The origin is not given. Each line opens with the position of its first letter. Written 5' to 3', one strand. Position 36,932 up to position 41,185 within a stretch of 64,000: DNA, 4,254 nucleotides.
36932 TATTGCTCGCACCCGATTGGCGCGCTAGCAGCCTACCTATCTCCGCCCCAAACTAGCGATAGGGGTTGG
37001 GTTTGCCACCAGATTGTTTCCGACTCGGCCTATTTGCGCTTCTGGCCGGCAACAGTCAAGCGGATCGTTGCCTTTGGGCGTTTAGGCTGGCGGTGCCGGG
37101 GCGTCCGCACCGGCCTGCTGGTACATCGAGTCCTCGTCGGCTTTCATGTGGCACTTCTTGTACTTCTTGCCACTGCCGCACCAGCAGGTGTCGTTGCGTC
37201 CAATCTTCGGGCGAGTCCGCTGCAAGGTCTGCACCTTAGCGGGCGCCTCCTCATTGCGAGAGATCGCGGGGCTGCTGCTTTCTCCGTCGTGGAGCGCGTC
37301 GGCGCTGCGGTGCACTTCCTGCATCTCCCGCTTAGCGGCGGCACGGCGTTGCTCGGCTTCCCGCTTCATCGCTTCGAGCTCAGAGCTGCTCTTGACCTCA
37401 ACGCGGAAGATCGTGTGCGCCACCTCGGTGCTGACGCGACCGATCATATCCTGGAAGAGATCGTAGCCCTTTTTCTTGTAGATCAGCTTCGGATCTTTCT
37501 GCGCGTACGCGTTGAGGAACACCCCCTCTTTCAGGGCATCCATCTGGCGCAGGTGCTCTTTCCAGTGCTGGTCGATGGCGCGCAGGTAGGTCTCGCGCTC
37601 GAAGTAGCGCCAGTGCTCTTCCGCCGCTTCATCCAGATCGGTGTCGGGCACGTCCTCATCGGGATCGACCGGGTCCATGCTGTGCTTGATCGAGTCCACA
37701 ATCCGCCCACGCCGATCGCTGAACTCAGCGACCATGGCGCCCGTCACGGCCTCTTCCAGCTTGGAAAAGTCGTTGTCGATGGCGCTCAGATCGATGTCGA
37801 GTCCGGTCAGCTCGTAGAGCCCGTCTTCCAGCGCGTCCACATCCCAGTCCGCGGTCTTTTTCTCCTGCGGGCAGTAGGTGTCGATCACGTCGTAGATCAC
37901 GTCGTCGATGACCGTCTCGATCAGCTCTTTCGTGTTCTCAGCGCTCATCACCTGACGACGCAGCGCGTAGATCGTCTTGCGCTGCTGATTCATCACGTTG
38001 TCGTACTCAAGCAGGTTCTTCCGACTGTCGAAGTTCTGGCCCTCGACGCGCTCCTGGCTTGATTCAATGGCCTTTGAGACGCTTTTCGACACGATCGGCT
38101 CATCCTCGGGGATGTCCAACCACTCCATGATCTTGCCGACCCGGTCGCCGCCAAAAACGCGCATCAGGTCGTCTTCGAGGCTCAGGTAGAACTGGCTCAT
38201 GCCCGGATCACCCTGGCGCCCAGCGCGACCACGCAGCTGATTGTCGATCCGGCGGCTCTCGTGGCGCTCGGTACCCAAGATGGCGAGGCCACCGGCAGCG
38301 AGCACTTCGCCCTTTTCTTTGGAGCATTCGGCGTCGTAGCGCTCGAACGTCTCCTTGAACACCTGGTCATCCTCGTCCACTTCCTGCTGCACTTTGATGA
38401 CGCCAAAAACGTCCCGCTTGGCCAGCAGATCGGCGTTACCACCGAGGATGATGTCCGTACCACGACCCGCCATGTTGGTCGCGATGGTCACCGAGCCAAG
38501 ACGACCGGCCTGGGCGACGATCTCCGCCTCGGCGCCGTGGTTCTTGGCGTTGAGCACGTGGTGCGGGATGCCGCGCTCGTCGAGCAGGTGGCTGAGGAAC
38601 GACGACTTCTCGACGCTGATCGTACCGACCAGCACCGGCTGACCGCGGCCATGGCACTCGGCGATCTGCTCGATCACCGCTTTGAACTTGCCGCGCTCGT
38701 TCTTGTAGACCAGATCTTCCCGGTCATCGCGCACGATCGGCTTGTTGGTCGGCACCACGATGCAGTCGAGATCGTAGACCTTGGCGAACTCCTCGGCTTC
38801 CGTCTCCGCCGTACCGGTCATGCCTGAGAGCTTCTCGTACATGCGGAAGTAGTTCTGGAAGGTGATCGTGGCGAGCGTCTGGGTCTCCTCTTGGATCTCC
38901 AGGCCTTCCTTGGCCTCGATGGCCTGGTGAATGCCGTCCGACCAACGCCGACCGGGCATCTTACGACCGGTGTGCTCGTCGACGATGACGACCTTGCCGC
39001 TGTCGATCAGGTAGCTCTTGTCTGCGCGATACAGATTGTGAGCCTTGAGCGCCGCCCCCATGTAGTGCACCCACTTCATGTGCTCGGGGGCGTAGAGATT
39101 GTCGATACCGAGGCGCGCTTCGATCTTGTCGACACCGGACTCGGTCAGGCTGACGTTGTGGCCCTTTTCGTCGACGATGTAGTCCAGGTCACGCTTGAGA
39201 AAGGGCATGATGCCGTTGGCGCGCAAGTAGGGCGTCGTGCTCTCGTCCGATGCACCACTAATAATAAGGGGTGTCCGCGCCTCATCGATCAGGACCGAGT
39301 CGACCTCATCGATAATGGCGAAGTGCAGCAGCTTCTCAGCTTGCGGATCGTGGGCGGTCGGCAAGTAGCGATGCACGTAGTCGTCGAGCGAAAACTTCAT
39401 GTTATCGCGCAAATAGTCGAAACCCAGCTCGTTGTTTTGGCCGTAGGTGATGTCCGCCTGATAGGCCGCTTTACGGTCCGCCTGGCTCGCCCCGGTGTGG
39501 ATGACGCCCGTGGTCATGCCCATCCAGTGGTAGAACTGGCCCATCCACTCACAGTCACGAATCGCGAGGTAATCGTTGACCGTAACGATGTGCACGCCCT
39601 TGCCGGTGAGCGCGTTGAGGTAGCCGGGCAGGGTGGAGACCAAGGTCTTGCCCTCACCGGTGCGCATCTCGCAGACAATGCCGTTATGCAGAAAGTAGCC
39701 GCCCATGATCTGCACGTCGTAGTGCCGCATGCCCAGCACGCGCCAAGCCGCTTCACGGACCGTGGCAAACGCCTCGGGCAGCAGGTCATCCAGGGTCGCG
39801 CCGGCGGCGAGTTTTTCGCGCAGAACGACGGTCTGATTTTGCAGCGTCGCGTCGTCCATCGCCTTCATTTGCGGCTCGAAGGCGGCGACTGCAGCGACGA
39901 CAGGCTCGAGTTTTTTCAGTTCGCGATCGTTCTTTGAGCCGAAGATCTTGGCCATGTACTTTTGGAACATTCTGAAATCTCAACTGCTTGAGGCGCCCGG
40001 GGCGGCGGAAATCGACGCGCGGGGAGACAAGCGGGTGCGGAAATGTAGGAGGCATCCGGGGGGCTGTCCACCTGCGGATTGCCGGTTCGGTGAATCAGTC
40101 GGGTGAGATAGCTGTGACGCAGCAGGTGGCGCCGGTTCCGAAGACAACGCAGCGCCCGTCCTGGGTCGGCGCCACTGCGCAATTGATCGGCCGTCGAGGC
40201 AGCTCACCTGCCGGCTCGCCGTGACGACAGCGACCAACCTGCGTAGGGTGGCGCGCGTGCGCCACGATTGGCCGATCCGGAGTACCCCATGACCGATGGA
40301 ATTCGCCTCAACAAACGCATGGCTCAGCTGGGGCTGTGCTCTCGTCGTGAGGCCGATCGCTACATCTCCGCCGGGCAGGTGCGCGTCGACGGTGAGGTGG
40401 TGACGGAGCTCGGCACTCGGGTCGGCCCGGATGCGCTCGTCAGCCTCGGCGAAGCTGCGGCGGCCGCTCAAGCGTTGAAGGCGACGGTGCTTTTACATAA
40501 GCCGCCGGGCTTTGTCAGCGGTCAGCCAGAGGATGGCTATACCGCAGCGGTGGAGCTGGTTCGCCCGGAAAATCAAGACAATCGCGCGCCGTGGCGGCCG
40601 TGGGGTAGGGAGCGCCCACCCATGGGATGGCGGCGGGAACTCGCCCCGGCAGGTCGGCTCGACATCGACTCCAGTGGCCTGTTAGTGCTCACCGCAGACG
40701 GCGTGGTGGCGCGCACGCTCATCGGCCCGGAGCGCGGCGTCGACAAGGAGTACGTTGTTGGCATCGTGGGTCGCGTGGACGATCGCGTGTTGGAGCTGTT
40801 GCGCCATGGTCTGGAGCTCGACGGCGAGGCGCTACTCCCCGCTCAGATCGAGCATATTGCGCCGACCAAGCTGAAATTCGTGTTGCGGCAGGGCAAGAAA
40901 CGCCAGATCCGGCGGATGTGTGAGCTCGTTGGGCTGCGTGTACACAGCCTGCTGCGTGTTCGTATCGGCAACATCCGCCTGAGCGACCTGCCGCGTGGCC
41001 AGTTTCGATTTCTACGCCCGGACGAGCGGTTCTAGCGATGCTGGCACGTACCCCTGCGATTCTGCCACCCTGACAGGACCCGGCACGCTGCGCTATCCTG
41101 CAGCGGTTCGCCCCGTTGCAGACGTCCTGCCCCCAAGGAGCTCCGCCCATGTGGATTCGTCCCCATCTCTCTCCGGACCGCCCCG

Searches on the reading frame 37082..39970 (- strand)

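Call 38: search_protein_families(library=pfam, proteins=[window:37082-39970:-], max_evalue=0.001)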
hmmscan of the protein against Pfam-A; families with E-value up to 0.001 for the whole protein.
window:37082-39970:- (962 aa): 5 families
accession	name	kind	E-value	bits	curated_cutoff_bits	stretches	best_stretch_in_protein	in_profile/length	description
PF07517.20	SecA_DEAD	-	2.8e-121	404.7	24.6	1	7-395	2-289/290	SecA DEAD-like domain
PF21090.3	P-loop_SecA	-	9.7e-91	303.4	27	1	411-623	1-205/205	SecA P-loop domain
PF07516.18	SecA_SW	-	9.2e-62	209.1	26.7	1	625-858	1-200/200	SecA Wing and Scaffold domain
PF01043.26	SecA_PP_bind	-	4.2e-38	130.8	23.5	1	244-352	2-110/110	SecA preprotein cross-linking domain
PF02810.21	SEC-C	-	6.9e-10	39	20.4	1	925-943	1-19/19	SEC-C motif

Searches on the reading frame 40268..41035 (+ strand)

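Call 60: search_protein_families(library=pfam, proteins=[window:40268-41035:+], max_evalue=0.00001)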
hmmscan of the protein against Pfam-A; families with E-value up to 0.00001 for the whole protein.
window:40268-41035:+ (255 aa): 2 families
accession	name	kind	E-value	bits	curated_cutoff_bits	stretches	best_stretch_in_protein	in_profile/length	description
PF00849.27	PseudoU_synth_2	-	8e-14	52.6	26.8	1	74-219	3-151/152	RNA pseudouridylate synthase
PF01479.30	S4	-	1.4e-12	47.6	22.8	1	13-56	2-46/48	S4 domain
